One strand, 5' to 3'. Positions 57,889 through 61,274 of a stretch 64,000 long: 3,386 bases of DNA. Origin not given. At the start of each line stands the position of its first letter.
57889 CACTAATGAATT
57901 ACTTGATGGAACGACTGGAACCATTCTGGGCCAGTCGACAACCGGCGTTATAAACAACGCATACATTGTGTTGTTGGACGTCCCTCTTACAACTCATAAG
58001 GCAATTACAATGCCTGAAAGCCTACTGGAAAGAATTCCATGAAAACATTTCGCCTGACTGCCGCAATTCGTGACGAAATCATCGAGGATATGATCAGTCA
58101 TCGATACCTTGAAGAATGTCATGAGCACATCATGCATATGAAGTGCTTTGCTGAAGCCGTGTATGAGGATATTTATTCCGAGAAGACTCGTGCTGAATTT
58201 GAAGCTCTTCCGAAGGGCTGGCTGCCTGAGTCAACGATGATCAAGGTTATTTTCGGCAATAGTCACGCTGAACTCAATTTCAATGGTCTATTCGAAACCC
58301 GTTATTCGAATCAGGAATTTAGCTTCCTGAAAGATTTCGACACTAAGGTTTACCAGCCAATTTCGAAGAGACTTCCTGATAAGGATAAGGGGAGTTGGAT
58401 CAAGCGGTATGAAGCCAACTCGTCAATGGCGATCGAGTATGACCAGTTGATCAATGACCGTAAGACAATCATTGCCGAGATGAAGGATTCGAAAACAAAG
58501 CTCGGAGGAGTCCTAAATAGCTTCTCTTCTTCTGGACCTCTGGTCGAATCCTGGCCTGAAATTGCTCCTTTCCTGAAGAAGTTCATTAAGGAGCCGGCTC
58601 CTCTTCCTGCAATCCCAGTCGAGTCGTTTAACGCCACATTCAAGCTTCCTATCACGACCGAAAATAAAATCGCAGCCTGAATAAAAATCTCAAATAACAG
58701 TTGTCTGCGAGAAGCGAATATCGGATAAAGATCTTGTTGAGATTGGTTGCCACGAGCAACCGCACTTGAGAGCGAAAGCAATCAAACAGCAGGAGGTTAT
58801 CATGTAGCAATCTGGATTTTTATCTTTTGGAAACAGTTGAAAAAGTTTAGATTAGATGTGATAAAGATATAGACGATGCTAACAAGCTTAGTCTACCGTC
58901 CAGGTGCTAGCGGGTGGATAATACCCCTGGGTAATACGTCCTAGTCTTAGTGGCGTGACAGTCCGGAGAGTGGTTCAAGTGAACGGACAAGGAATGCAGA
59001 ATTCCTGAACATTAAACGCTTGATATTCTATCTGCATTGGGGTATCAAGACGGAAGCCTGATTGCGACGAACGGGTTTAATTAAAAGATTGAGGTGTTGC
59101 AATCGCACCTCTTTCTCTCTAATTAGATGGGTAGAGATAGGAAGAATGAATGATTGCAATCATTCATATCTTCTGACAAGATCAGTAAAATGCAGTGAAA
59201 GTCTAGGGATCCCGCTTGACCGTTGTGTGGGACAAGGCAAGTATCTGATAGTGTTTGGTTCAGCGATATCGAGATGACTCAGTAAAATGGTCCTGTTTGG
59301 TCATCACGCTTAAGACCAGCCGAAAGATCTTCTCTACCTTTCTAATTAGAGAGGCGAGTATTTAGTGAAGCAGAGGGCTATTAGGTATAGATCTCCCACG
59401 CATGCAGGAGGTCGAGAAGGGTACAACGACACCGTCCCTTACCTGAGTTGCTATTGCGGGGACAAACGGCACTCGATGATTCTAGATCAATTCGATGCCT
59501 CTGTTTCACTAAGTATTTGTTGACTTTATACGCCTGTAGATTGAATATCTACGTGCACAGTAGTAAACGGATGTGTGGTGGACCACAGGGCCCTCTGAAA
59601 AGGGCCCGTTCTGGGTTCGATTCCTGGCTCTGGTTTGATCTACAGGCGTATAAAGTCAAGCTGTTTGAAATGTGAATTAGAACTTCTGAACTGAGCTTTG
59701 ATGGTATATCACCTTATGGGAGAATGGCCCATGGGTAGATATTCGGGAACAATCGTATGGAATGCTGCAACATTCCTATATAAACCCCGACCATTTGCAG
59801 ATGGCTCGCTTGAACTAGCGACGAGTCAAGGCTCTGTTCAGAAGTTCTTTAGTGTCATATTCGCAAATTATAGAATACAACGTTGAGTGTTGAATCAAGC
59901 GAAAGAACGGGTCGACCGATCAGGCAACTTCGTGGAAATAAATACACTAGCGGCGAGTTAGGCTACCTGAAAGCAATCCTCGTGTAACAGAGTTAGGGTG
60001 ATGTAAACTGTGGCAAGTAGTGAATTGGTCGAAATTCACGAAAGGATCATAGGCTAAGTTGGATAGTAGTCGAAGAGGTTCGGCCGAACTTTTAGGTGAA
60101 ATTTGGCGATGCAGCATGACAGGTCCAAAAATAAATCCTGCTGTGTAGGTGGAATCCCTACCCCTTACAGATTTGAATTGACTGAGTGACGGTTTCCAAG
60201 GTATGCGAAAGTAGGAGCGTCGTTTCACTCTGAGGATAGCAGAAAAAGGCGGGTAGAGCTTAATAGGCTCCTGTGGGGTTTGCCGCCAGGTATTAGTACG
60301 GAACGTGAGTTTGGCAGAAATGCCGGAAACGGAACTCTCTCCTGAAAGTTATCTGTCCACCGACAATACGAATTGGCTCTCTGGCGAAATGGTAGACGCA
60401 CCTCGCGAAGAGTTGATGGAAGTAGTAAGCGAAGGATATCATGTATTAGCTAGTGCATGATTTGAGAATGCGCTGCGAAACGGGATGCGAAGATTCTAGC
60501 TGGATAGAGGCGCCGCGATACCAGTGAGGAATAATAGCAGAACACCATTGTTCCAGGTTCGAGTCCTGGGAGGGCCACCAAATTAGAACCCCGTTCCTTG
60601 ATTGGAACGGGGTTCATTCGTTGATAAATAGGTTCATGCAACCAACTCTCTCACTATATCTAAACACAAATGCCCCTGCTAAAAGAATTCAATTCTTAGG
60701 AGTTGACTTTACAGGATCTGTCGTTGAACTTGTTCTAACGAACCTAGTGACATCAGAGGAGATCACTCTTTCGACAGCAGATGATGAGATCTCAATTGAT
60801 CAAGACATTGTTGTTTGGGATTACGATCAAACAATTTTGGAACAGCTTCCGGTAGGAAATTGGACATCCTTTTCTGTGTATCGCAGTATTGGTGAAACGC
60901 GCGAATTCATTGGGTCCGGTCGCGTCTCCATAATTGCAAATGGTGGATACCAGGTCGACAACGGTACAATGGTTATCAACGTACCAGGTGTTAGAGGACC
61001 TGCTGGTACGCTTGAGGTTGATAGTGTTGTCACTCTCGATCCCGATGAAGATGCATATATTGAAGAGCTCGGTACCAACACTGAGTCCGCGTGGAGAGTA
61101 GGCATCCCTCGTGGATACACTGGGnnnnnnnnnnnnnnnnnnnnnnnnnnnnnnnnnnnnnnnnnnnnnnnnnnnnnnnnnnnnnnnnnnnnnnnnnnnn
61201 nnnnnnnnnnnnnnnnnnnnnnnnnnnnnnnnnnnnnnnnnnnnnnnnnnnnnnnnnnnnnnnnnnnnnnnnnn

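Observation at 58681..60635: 1.9-kb ORF-poor structured region before the tail fibre genes: TIR-bounded element, hairpins and a tRNA-like 3' end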

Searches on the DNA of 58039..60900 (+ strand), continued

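Call 104: search_with_rna_model(model_id=R1, sources=[window, L129, L002, L008, L009, L010, L011, L012, L013, L014, L015, L016, L017, L018, L019, L020, L021, L022, L023, L024, L025, L026, L027, L028, L029, L030, L031, L032, L033, L034, L035, L036, L037, L038, L039, L040, L041, L042, L043, L044, L045, L046, L047, L048, L049, L050, L051, L052, L053, L054, L055, L056, L057, L058, L059, L060, L061, L062, L063, L064, L065, L066, L067, L068, L069, L070, L071, L072, L073, L074, L075, L076, L077, L078, L079, L080, L081, L082, L083, L084, L085, L086, L087, L088, L089, L090, L091, L092, L093, L094, L095, L096, L097, L098, L099, L100], max_evalue=1)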
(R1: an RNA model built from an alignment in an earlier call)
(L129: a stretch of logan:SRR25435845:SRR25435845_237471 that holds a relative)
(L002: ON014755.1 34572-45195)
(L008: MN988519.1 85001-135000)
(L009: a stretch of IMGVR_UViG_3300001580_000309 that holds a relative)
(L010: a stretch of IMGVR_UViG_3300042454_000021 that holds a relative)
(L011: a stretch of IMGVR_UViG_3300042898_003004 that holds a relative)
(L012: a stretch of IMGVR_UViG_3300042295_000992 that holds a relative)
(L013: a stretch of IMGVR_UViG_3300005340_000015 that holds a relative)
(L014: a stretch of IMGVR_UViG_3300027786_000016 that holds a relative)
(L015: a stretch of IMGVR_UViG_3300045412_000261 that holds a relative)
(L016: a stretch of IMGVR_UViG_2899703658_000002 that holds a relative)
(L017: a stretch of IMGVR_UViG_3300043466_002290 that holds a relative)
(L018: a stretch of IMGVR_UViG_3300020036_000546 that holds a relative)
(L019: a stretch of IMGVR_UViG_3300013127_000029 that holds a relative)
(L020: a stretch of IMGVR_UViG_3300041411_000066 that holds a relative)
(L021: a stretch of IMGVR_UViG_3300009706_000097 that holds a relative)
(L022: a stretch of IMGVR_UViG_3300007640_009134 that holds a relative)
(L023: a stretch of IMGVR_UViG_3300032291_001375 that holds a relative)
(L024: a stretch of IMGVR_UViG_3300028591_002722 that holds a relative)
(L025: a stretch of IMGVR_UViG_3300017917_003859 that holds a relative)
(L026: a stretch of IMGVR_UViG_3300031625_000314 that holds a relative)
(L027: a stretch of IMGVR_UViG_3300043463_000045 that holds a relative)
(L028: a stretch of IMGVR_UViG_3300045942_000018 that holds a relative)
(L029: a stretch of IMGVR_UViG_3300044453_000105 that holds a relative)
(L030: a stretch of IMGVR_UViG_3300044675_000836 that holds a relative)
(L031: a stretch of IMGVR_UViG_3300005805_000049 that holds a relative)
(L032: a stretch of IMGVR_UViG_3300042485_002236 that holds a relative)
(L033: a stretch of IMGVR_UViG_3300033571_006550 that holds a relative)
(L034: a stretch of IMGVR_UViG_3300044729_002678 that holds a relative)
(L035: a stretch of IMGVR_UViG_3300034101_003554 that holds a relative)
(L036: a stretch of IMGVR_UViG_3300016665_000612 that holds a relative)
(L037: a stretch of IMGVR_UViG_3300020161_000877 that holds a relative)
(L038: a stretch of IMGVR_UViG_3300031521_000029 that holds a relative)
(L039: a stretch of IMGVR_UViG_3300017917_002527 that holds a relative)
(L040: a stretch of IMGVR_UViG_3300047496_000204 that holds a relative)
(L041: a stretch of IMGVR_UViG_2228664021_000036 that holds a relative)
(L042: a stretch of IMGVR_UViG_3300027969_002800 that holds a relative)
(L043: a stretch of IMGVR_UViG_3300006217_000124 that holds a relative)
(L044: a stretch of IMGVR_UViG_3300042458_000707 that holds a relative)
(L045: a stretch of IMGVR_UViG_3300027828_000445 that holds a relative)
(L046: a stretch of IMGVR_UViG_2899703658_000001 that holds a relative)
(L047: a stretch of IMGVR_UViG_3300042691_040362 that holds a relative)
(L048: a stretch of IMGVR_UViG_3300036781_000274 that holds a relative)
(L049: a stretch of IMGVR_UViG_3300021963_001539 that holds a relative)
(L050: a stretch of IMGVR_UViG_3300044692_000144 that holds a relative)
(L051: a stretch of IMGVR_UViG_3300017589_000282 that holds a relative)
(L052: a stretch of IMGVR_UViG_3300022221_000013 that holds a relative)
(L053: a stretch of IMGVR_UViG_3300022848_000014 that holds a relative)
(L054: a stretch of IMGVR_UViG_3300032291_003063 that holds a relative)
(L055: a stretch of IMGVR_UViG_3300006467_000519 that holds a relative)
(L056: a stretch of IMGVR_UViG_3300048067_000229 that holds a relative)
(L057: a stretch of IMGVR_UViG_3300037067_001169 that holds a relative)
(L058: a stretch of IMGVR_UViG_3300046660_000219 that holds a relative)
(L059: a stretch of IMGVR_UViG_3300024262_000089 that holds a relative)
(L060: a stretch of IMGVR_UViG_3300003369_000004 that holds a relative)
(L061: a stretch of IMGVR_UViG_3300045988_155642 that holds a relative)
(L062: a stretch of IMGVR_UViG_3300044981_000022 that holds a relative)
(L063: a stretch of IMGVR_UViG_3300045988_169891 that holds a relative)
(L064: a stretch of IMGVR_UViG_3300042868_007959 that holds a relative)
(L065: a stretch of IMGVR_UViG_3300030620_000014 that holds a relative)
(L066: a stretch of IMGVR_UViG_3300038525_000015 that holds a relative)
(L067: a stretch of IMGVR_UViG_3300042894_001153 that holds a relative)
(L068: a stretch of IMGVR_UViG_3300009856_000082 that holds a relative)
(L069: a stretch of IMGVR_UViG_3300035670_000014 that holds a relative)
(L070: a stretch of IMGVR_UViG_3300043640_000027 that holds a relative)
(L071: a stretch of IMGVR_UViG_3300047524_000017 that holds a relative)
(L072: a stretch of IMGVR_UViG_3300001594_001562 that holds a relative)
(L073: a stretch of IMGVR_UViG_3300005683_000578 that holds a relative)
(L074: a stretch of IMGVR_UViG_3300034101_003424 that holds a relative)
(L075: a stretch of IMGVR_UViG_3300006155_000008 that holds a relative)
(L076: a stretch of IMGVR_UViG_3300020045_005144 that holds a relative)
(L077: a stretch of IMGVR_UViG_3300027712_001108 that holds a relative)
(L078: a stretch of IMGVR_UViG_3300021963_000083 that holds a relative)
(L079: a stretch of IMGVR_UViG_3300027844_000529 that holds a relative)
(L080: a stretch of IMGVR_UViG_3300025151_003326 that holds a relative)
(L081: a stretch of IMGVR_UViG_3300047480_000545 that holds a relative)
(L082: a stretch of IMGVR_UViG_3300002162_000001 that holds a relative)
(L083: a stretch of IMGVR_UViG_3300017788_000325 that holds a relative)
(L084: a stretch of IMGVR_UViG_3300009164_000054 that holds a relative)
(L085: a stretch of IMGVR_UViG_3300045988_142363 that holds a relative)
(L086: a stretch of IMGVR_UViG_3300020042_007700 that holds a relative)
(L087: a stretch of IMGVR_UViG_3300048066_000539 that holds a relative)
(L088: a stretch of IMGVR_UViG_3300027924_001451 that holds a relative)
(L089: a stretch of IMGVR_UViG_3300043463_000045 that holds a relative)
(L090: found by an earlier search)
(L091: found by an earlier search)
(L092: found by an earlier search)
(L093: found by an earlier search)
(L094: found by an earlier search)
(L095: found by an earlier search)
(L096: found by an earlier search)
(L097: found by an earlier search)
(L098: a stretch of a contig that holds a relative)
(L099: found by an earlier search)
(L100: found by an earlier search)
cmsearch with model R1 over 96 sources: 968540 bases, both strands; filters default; matches with E-value up to 1: 4.
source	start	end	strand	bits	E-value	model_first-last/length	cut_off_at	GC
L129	2241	2408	+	206.2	1.6e-42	1-168/168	no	0.49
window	59354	59520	+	197.4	1.4e-40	1-168/168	no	0.48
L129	2241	2408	-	31.6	0.00029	1-168/168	no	0.49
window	59354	59520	-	17.6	0.33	1-168/168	no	0.48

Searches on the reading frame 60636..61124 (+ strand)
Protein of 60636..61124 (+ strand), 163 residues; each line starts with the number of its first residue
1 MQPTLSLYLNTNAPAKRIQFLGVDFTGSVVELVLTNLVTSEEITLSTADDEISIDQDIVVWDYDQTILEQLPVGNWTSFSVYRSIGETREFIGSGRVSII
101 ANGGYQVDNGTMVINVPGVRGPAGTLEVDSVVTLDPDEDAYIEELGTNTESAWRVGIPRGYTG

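Call 34: find_homologous_proteins(query=window:60636-61124:+, max_evalue=0.001)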
Query seq(163 aa): 41 candidates shared short words with the query, none scored E <= 0.001.
